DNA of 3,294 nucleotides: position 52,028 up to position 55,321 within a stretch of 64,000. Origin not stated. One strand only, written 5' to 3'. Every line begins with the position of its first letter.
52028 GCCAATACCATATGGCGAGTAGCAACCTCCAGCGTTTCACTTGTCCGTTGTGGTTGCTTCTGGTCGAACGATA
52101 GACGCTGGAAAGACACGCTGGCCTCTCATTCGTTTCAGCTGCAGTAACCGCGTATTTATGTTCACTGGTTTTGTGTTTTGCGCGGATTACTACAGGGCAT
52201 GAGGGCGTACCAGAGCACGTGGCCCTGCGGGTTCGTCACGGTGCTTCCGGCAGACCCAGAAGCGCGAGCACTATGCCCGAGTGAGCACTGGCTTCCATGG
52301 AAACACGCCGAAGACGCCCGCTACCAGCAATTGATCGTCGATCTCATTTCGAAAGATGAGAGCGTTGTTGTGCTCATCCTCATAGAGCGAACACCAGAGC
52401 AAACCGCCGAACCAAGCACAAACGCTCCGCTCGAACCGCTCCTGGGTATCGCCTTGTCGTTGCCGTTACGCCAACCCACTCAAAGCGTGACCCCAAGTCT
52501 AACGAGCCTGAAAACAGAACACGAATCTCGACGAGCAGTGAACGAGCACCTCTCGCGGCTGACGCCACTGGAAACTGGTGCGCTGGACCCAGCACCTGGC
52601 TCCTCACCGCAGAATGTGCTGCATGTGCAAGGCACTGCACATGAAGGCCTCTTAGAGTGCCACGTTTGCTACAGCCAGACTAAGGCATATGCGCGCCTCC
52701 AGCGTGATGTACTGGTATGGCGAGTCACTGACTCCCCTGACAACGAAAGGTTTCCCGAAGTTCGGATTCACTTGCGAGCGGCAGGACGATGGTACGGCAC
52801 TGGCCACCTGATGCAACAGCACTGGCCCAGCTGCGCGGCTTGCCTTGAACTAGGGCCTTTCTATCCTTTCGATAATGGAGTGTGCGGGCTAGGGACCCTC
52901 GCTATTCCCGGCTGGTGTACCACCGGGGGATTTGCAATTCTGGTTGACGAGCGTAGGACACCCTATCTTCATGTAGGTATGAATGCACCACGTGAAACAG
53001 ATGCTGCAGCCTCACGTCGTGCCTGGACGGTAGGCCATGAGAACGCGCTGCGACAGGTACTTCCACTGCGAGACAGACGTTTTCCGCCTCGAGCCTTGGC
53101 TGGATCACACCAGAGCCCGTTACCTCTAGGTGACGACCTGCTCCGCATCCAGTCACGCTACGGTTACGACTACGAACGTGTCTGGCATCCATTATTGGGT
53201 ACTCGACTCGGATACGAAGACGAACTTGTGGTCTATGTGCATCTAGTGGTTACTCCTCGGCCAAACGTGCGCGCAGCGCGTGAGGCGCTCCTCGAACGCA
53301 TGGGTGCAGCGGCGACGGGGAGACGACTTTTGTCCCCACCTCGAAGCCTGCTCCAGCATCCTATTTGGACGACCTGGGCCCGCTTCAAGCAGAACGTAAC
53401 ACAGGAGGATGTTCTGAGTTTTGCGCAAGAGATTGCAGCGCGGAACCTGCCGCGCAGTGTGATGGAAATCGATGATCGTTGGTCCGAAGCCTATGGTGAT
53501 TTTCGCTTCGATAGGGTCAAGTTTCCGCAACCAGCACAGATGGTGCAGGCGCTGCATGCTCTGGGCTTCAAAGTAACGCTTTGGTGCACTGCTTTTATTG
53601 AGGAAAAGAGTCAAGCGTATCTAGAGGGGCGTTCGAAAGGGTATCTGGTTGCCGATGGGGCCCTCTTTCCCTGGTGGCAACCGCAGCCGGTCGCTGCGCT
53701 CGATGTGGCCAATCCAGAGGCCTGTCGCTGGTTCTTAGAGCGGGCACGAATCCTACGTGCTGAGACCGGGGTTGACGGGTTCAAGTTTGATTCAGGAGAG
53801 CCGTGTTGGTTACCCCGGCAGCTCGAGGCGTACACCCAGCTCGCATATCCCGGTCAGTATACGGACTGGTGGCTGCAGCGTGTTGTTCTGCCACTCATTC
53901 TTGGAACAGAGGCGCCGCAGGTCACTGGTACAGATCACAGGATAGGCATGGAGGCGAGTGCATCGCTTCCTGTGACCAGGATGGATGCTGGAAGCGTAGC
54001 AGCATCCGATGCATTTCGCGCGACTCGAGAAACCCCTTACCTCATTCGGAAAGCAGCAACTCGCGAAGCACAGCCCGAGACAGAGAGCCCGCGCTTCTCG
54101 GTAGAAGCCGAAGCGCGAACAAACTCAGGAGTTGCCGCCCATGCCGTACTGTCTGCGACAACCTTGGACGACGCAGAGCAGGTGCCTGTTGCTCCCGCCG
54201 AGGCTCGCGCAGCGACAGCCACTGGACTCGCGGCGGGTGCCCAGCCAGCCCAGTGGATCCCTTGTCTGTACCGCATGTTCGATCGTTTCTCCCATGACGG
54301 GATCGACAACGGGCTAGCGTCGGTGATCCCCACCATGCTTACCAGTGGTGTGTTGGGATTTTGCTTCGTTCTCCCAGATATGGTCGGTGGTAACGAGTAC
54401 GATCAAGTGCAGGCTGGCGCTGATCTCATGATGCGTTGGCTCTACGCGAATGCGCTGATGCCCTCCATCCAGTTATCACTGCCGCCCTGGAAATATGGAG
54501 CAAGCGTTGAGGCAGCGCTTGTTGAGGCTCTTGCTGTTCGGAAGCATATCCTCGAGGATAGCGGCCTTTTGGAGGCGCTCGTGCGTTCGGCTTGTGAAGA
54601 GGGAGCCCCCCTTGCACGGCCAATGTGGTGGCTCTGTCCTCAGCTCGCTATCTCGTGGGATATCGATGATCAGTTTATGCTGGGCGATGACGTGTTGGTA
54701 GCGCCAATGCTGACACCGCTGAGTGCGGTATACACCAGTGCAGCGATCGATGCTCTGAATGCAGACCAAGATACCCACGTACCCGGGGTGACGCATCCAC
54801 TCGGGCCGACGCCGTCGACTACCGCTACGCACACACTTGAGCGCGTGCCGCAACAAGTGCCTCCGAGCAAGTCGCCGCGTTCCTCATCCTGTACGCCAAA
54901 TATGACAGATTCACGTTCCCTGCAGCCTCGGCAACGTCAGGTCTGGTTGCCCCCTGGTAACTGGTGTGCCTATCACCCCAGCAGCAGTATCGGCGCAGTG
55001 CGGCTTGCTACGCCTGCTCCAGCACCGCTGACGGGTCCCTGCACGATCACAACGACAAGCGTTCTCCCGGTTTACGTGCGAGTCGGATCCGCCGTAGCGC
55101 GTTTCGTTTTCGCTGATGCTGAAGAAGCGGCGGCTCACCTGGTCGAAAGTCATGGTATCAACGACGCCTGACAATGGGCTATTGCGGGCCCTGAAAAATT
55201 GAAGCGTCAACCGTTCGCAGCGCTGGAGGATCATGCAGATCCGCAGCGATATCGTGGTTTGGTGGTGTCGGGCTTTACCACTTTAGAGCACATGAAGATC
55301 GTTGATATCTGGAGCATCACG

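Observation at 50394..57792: GH31 glycosidase gene sits between two ~1.43 kb, ~99%-identical direct repeats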

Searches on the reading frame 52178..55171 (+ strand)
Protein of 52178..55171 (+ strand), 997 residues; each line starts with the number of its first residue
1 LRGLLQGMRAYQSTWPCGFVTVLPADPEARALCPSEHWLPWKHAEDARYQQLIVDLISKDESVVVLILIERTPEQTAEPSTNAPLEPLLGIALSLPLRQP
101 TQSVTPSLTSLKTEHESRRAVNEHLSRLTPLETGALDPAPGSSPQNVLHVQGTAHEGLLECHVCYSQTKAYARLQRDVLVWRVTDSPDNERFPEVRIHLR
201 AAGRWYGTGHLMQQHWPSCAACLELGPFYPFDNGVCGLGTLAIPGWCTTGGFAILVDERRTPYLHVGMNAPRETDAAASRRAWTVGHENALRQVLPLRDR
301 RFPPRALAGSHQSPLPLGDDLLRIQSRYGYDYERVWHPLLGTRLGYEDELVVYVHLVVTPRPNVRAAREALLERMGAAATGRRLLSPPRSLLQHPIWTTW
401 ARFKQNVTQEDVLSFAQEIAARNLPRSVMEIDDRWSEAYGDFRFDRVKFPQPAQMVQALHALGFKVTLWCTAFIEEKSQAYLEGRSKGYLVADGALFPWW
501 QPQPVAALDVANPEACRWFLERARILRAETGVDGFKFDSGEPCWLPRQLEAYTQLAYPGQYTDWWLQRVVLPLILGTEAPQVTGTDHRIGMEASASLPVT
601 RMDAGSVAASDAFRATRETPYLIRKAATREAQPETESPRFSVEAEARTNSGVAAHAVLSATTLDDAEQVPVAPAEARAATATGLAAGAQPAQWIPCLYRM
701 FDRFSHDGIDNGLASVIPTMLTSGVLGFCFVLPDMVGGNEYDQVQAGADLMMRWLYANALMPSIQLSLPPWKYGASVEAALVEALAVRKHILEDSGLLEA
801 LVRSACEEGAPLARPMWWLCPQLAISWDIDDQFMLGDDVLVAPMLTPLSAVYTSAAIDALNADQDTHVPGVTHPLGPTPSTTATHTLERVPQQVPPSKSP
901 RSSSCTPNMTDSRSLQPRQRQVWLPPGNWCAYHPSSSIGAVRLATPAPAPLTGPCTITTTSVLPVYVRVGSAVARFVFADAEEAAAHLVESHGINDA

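Call 7: search_protein_families(library=pfam, proteins=[window:52178-55171:+], max_evalue=0.01)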
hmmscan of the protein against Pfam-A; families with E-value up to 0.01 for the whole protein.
window:52178-55171:+ (997 aa): 2 families
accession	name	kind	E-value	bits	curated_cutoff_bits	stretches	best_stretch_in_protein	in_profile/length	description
PF01055.32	Glyco_hydro_31_2nd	-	4.7e-28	98.9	23.5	1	406-544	18-161/328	Glycosyl hydrolases family 31 TIM-barrel domain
PF21365.3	Glyco_hydro_31_3rd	-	1.6e-12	48.2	24.4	1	809-847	1-39/87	Glycosyl hydrolase family 31 C-terminal domain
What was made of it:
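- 52199..55171 (+): GH31 glycoside hydrolase gene (990 aa), single copy, ancestral at this position. Call 7 (Pfam PF01055, PF21365).
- Checked: The gene between them is a GH31 ORF at 52199-55171 (990 aa; Pfam PF01055 E=4.7e-28 and PF21365 E=1.6e-12, call 7).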

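Call 13: find_homologous_proteins(query=window:52199-55171:+, max_evalue=0.00001)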
Query window:52199-55171:+ (990 aa): 72 proteins with E <= 0.00001 among 8000 candidates.
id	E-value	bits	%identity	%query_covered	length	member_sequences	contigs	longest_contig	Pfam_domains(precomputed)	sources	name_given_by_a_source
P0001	0.0e+0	2280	99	100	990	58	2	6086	PF21365.4,PF01055.33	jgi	jgi:hypothetical protein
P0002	0.0e+0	1097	54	99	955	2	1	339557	PF21365.4,PF01055.33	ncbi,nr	ncbi:hypothetical protein CCYA_CCYA19G4672 [Cyanidiococcus yangmingshanensis]|nr:hypothetical protei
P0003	0.0e+0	1073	53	99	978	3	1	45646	PF21365.4,PF01055.33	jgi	jgi:hypothetical protein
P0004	1.3e-227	776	57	44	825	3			PF21365.4,PF01055.33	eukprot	eukprot:ctg_2478.g445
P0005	3.7e-172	593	50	39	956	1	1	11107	PF21365.4,PF01055.33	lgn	-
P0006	7.9e-136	473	44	39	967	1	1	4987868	PF21365.4,PF01055.33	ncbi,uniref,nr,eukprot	ncbi:hypothetical protein CBR_g36951 [Chara braunii]|uniref:Glycoside hydrolase family 31 N-terminal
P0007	2.5e-131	458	46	38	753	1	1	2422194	PF21365.4,PF01055.33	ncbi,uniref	ncbi:g5776 [Coccomyxa viridis]|uniref:G5776 protein n=1 Tax=Coccomyxa viridis TaxID=1274662 RepID=A0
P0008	1.4e-130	455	43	40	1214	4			PF05686.19,PF21365.4,PF01055.33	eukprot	eukprot:SM000032S12144 [mRNA] locus=s32:710768:722399:- [translate_table: standard]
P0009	8.4e-130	453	44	38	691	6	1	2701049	PF21365.4,PF01055.33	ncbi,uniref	ncbi:hypothetical protein WJX75_007337 [Coccomyxa subellipsoidea]|uniref:Glycoside hydrolase n=1 Tax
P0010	6.8e-129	450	43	38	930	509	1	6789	PF21365.4,PF01055.33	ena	-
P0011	1.8e-128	448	44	39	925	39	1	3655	PF21365.4,PF01055.33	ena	-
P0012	1.9e-128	448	41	41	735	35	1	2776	PF21365.4,PF01055.33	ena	-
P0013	4.9e-128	447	41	41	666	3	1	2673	PF21365.4,PF01055.33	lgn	-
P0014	8.0e-128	446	40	42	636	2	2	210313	PF21365.4,PF01055.33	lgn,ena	-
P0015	8.6e-128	446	42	38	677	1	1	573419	PF21365.4,PF01055.33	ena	-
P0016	3.2e-127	444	42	39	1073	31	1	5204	PF21365.4,PF01055.33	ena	-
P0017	1.2e-125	439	41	41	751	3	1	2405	PF21365.4,PF01055.33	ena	-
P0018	3.6e-125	437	36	66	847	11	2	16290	PF21365.4,PF01055.33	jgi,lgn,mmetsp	mmetsp:Transcript_2135/g.4403 ORF Transcript_2135/g.4403 Transcript_2135/m.4403 type:complete len:84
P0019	4.6e-125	437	42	41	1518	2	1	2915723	PF21365.4,PF01055.33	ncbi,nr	ncbi:unnamed protein product [Closterium sp. NIES-64]|nr:unnamed protein product [Closterium sp. NIE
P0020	1.1e-124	436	40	41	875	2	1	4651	PF21365.4,PF01055.33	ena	-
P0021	1.1e-124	436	42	38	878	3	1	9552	PF21365.4,PF01055.33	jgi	-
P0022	1.7e-124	435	42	40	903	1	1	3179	PF21365.4,PF01055.33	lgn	-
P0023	6.7e-124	433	41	38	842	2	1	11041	PF21365.4,PF01055.33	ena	-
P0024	3.1e-123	431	43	38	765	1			PF21365.4,PF01055.33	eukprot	eukprot:TRINITY_DN11856_c0_g1_i1.p1 TRINITY_DN11856_c0_g1~~TRINITY_DN11856_c0_g1_i1.p1 ORF type:comp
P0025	1.4e-122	429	40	38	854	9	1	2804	PF21365.4,PF01055.33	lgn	-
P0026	1.0e-119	419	39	40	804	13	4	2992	PF21365.4,PF01055.33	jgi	jgi:hypothetical protein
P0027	2.0e-118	415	41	38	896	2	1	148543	PF21365.4,PF01055.33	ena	-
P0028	6.5e-118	413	43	37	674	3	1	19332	PF21365.4,PF01055.33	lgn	-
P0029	7.3e-118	413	37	41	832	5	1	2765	PF21365.4,PF01055.33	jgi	-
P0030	1.4e-116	409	42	38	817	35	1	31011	PF21365.4,PF01055.33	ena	-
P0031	3.5e-114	401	43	38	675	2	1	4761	PF21365.4,PF01055.33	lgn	-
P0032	2.0e-113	398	40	39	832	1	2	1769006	PF21365.4,PF01055.33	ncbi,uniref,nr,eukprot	ncbi:glycoside hydrolase [Chloropicon primus]|uniref:Glycoside hydrolase n=1 Tax=Chloropicon primus 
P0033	1.2e-112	396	49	23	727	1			PF21365.4,PF01055.33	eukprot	eukprot:jgi/Mesen1/9022/ME000565S08339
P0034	9.0e-110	386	41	39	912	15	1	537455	PF21365.4,PF01055.33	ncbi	ncbi:glycoside hydrolase family 31 protein [Pseudoscourfieldia marina]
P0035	6.5e-108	380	42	41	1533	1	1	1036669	PF21365.4,PF00581.26,PF01055.33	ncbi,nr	ncbi:unnamed protein product [Closterium sp. Naga37s-1]|nr:unnamed protein product [Closterium sp. N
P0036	3.2e-107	378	49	19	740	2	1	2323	PF21365.4,PF01055.33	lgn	-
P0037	7.5e-103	364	41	33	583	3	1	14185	PF21365.4,PF01055.33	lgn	-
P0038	3.7e-100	355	44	38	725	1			PF21365.4,PF01055.33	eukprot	eukprot:jgi/Picre1/30482/NNA_005846.t1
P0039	3.7e-100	355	49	23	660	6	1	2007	PF21365.4,PF01055.33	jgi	jgi:hypothetical protein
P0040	1.9e-99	352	40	39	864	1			PF21365.4,PF01055.33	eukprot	eukprot:tig00000849_g4746.t1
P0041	2.2e-99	352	41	38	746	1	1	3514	PF01055.33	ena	-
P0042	2.4e-96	342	35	39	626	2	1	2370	PF21365.4,PF01055.33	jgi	jgi:alpha-glucosidase (family GH31 glycosyl hydrolase)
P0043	4.7e-95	338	35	39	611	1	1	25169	PF21365.4,PF01055.33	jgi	jgi:alpha-glucosidase (family GH31 glycosyl hydrolase)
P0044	5.4e-94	334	34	41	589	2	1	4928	PF21365.4,PF01055.33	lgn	-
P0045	1.1e-93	333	34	41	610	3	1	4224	PF21365.4,PF01055.33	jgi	-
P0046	2.5e-93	332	35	39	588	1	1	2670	PF21365.4,PF01055.33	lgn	-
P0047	4.5e-93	331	36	38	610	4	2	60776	PF21365.4,PF01055.33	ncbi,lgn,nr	ncbi:MAG: glycoside hydrolase [Chloroflexi bacterium]|nr:glycoside hydrolase [Chloroflexota bacteriu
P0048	4.6e-93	331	35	40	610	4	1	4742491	PF21365.4,PF01055.33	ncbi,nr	ncbi:MAG: glycoside hydrolase [Anaerolineales bacterium]|nr:glycoside hydrolase [Anaerolineales bact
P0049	2.8e-92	329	35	39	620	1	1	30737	PF21365.4,PF01055.33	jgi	-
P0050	8.3e-92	327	36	38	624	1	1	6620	PF21365.4,PF01055.33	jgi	jgi:alpha-glucosidase (family GH31 glycosyl hydrolase)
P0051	5.1e-91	324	42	36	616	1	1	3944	PF21365.4,PF01055.33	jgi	jgi:myogenesis-regulating glycosidase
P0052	2.9e-90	322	33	43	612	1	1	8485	PF21365.4,PF01055.33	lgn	-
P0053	7.8e-90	320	33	39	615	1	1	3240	PF21365.4,PF01055.33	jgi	jgi:alpha-glucosidase (family GH31 glycosyl hydrolase)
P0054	1.8e-89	319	41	36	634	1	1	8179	PF21365.4,PF01055.33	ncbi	ncbi:MAG: glycoside hydrolase family 31 protein [Anaerolineales bacterium]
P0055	8.8e-89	317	31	67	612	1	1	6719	PF21365.4,PF01055.33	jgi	jgi:alpha-glucosidase (family GH31 glycosyl hydrolase)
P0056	5.2e-88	314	39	35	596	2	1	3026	PF21365.4,PF01055.33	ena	-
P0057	2.1e-87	312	34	42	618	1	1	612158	PF21365.4,PF01055.33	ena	-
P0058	2.7e-87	312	34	38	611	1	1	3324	PF21365.4,PF01055.33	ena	-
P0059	3.8e-86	308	36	35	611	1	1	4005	PF21365.4,PF01055.33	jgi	-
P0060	4.1e-86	308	43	34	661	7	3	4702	PF01055.33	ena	-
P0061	2.3e-85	306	36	35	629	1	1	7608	PF21365.4,PF01055.33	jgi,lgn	jgi:alpha-glucosidase (family GH31 glycosyl hydrolase)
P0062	4.0e-85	305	35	37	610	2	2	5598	PF21365.4,PF01055.33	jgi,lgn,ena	-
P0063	3.4e-84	302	35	37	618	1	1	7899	PF21365.4,PF01055.33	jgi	jgi:alpha-glucosidase (family GH31 glycosyl hydrolase)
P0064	1.4e-83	300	51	19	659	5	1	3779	PF21365.4,PF01055.33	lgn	-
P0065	9.0e-83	297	38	35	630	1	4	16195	PF21365.4,PF01055.33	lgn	-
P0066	1.4e-81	293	35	39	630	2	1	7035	PF21365.4,PF01055.33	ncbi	-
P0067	1.9e-81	293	35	37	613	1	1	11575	PF21365.4,PF01055.33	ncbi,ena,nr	ncbi:MAG TPA: glycoside hydrolase family 31 protein [Herpetosiphonaceae bacterium]|nr:glycoside hydr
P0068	2.5e-79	286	48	18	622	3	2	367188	PF21365.4,PF01055.33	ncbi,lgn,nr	ncbi:MAG: glycoside hydrolase [Kouleothrix sp.]|nr:glycoside hydrolase [Kouleothrix sp.]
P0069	4.5e-79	285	49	18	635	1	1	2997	PF21365.4,PF01055.33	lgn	-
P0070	1.1e-76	277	35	35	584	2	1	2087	PF21365.4,PF01055.33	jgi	jgi:alpha-glucosidase (family GH31 glycosyl hydrolase)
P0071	1.1e-74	270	33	35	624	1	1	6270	PF21365.4,PF01055.33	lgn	-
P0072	2.7e-73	266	42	34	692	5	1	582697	PF01055.33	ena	-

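Call 14: find_encoding_contigs(protein=window:52199-55171:+, flank=10000, max_places=10)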
Protein window:52199-55171:+ (990 aa): no gene with exactly this product is on record in the collection.

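Call 15: find_encoding_contigs(protein=P0001, flank=10000, max_places=10)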
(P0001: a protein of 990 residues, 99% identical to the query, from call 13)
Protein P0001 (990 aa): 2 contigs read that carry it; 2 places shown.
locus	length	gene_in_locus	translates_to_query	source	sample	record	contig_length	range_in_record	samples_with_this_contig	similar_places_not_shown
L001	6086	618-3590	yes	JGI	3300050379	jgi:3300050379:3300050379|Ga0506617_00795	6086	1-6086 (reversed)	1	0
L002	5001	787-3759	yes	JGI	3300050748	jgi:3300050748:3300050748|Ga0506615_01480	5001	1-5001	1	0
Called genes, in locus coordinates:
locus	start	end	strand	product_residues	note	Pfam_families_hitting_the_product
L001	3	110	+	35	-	?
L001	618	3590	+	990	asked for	PF01055:Glyco_hydro_31_2nd, PF21365:Glyco_hydro_31_3rd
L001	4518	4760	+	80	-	-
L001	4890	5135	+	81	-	-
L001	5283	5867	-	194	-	-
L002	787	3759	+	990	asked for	PF01055:Glyco_hydro_31_2nd, PF21365:Glyco_hydro_31_3rd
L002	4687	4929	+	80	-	-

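Call 16: find_encoding_contigs(protein=P0002, flank=10000, max_places=5)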
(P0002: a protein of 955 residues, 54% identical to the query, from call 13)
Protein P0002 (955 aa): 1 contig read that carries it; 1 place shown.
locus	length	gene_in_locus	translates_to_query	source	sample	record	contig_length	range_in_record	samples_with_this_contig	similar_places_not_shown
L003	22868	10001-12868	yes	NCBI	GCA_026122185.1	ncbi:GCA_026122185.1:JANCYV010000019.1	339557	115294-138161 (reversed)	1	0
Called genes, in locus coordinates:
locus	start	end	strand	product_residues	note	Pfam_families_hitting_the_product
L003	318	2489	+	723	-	PF01134:GIDA, PF12831:FAD_oxidored (weak), PF01134:GIDA, PF21680:GIDA_C_1st, PF13932:SAM_GIDA_C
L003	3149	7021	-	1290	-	PF11965:DUF3479, PF02514:CobN-Mg_chel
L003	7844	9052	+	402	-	PF01694:Rhomboid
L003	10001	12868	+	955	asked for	PF01055:Glyco_hydro_31_2nd, PF21365:Glyco_hydro_31_3rd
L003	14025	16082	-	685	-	PF05236:TAF4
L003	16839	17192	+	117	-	PF05670:NFACT-R_1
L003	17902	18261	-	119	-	PF03650:MPC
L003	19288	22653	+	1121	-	PF10230:LIDHydrolase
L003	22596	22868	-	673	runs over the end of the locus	-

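Call 34: find_encoding_contigs(protein=P0003, flank=10000, max_places=4)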
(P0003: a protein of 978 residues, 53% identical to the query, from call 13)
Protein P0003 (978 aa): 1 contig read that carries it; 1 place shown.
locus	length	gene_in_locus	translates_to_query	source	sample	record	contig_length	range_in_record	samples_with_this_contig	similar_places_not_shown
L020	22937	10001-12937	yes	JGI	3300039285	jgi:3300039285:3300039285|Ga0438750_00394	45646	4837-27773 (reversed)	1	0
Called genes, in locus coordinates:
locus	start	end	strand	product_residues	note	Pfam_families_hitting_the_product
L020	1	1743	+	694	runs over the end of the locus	PF01134:GIDA, PF07992:Pyr_redox_2 (weak), PF12831:FAD_oxidored (weak), PF01134:GIDA, PF21680:GIDA_C_1st, PF13932:SAM_GIDA_C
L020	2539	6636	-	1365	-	PF11965:DUF3479, PF02514:CobN-Mg_chel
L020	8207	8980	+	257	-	PF01694:Rhomboid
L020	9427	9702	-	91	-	-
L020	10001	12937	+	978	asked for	PF01055:Glyco_hydro_31_2nd, PF21365:Glyco_hydro_31_3rd (weak)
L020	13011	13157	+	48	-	-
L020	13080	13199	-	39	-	-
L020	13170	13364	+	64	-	-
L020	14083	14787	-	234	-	PF05236:TAF4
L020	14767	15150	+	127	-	-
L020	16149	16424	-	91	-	-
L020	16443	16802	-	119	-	-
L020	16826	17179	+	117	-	PF05670:NFACT-R_1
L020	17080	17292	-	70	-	-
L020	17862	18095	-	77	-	PF03650:MPC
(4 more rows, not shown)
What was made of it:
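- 52199..55171 (+): Calls 16, 34 (same gene order in two outgroups).
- On LTR retrotransposon / LARD: The interior is a syntenic host GH31 gene (calls 7, 16, 34).
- The interior is an ancestral, syntenic host gene (calls 16, 34).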
